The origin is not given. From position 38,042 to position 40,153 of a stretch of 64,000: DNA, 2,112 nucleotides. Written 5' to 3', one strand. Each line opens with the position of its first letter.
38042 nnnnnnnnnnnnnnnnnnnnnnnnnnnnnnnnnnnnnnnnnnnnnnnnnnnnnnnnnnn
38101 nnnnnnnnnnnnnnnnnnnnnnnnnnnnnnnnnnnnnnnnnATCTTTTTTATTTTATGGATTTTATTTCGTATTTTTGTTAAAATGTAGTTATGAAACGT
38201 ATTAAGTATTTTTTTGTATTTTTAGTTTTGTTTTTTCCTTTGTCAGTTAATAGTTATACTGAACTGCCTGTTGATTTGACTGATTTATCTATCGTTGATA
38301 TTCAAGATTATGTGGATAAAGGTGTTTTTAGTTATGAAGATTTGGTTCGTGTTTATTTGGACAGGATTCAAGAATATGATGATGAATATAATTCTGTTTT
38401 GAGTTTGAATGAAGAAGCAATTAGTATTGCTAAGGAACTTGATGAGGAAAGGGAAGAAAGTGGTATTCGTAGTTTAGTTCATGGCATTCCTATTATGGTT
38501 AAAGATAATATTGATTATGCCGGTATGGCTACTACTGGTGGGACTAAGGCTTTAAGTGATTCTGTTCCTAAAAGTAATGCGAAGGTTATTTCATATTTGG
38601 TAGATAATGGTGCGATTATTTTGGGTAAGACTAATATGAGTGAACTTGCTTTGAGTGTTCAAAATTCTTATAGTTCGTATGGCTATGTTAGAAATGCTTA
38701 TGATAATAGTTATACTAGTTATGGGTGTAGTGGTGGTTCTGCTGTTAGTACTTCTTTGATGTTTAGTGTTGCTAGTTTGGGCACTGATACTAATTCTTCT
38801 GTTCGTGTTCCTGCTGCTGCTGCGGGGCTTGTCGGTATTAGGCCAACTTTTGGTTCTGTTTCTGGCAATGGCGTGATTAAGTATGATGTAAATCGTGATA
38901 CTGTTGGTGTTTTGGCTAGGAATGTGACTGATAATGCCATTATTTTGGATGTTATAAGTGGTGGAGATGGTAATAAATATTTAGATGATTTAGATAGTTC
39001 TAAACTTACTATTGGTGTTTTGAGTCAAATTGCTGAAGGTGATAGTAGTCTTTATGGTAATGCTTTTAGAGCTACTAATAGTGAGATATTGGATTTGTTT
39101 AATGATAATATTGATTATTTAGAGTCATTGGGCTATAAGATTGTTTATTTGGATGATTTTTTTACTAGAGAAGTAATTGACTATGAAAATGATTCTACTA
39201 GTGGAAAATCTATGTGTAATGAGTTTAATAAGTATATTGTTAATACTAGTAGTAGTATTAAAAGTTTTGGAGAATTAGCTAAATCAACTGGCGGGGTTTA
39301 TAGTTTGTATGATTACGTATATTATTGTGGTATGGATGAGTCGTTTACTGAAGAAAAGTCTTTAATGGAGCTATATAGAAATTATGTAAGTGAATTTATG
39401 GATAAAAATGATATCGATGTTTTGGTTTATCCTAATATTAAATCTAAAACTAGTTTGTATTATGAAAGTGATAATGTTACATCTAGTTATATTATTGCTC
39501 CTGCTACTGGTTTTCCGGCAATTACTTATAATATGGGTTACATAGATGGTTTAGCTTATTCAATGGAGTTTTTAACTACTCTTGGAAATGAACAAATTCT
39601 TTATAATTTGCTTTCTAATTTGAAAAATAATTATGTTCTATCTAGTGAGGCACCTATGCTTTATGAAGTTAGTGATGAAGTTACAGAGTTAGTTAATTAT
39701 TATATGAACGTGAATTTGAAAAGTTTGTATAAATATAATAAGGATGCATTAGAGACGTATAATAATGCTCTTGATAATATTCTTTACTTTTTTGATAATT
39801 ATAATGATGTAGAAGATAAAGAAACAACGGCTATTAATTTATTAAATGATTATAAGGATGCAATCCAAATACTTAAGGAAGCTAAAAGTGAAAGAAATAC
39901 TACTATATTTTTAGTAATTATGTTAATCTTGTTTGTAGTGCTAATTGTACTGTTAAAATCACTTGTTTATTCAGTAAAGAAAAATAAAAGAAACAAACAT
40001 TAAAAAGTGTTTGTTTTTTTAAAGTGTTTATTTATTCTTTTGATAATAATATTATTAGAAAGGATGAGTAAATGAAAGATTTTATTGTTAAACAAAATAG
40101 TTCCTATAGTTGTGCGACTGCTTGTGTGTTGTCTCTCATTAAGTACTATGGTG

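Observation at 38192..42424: Unannotated two-peptide double-glycine-leader bacteriocin locus (amidase, C39-ABC exporter and two tandem precursor peptides)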

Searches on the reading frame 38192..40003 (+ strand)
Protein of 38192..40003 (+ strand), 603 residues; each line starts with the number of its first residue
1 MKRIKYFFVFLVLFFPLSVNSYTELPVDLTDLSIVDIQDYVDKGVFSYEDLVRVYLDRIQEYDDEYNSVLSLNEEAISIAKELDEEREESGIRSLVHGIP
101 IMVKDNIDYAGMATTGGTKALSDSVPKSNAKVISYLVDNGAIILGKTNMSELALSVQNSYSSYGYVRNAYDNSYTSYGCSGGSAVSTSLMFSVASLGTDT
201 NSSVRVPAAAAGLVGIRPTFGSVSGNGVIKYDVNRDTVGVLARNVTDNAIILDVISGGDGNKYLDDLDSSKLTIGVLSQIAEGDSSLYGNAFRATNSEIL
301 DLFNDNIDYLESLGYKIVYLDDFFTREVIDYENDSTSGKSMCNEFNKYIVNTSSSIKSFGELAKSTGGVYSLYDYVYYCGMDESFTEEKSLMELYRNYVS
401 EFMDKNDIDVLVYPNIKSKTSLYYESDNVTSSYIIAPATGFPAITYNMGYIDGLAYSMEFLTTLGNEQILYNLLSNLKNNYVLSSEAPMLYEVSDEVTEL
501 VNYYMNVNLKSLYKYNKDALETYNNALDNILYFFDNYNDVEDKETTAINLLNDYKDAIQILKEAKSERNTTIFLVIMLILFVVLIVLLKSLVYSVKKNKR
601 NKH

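Call 3: search_protein_families(library=pfam, proteins=[window:38192-40003:+], max_evalue=1)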
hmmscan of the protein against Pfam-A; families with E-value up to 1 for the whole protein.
window:38192-40003:+ (603 aa): 2 families
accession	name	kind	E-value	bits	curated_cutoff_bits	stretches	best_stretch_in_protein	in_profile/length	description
PF01425.27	Amidase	-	4.6e-71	240.6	27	1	50-468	1-442/445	Amidase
PF00719.24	Pyrophosphatase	-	0.0044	17.3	23.5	1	513-565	98-149/153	Inorganic pyrophosphatase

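Call 4: search_protein_families(library=ncbifam, proteins=[window:38192-40003:+], max_evalue=1)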
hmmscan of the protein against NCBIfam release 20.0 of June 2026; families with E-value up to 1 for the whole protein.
window:38192-40003:+ (603 aa): 28 families (the best 25 are shown)
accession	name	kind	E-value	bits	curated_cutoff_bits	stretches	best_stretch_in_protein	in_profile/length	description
NF005688.0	PRK07488.1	equivalog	1.9e-63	215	532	1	28-428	7-399/474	indoleacetamide hydrolase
NF006006.0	PRK08137.1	equivalog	3.9e-58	197.5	534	2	23-262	25-273/529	amidase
NF005300.0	PRK06828.1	subfamily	1.4e-57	195.2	494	1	30-261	11-254/491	amidase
TIGR00132.1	gatA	equivalog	2.5e-52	178.2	481.1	1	38-262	2-224/466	Asp-tRNA(Asn)/Glu-tRNA(Gln) amidotransferase subunit GatA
NF005219.0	PRK06707.1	equivalog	7.4e-50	169.8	498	1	31-259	70-307/536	amidase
NF006043.0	PRK08186.1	subfamily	3.5e-46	157.8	487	1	31-263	6-236/600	allophanate hydrolase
NF004816.0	PRK06170.1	equivalog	2.3e-44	151.9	503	1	35-260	15-247/493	amidase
TIGR02713.1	allophanate_hyd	equivalog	6.5e-44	150.4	511.05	1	76-321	13-257/563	allophanate hydrolase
NF006631.0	PRK09201.1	equivalog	8.1e-43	146.8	461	1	30-262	5-239/466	AtzE family amidohydrolase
TIGR02715.1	amido_AtzE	subfamily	1e-42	146.7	425.75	1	33-262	1-232/452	AtzE family amidohydrolase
NF005687.0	PRK07487.1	subfamily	6.9e-40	137.2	428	1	31-259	7-241/468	amidase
NF004717.0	PRK06061.1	equivalog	3e-39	135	498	1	38-259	23-243/483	amidase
NF008874.0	PRK11910.1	equivalog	1.8e-38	132.4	680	1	34-278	167-417/615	amidase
NF009119.0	PRK12470.1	equivalog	5.8e-38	131.1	498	1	39-261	16-237/462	amidase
NF005686.0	PRK07486.1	subfamily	7.5e-38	130.4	465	1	27-325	9-313/486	amidase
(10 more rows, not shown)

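Call 76: search_solved_structures(query=window:38192-40003:+, max_evalue=1e-30, show_alignments=1)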
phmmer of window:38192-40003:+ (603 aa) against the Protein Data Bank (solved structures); distinct sequences matched with E-value up to 1e-30: 12.
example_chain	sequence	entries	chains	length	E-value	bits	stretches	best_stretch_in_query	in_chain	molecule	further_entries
5ac3_A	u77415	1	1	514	4.8e-46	161.1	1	25-259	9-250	PEPTIDE AMIDASE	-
1m21_A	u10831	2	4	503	3.5e-45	158.2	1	26-260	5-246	Peptide Amidase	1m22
4wj3_A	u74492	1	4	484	2.5e-39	138.9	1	33-260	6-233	Glutamyl-tRNA(Gln) amidotransferase subunit A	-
5ewq_A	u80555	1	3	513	4.9e-38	134.6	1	29-264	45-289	Amidase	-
2df4_A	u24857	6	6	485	8.1e-38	133.9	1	48-263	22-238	Glutamyl-tRNA(Gln) amidotransferase subunit A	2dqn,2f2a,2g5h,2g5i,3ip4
3h0l_A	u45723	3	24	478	5.4e-36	127.9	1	33-260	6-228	Glutamyl-tRNA(Gln) amidotransferase subunit A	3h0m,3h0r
3kfu_E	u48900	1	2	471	6.7e-36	127.6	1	37-259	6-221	Glutamyl-tRNA(Gln) amidotransferase subunit A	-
2dc0_A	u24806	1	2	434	1.4e-34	123.2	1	51-257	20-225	probable amidase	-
4cp8_A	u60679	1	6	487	2.2e-31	112.7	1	51-261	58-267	ALLOPHANATE HYDROLASE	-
3al0_A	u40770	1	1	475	8.7e-31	110.7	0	95-288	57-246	Glutamyl-tRNA(Gln) amidotransferase subunit A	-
2gi3_A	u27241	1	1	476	8.8e-31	110.7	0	95-288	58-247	Glutamyl-tRNA(Gln) amidotransferase subunit A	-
4gyr_A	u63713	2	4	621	9.8e-31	110.5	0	16-290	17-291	Allophanate hydrolase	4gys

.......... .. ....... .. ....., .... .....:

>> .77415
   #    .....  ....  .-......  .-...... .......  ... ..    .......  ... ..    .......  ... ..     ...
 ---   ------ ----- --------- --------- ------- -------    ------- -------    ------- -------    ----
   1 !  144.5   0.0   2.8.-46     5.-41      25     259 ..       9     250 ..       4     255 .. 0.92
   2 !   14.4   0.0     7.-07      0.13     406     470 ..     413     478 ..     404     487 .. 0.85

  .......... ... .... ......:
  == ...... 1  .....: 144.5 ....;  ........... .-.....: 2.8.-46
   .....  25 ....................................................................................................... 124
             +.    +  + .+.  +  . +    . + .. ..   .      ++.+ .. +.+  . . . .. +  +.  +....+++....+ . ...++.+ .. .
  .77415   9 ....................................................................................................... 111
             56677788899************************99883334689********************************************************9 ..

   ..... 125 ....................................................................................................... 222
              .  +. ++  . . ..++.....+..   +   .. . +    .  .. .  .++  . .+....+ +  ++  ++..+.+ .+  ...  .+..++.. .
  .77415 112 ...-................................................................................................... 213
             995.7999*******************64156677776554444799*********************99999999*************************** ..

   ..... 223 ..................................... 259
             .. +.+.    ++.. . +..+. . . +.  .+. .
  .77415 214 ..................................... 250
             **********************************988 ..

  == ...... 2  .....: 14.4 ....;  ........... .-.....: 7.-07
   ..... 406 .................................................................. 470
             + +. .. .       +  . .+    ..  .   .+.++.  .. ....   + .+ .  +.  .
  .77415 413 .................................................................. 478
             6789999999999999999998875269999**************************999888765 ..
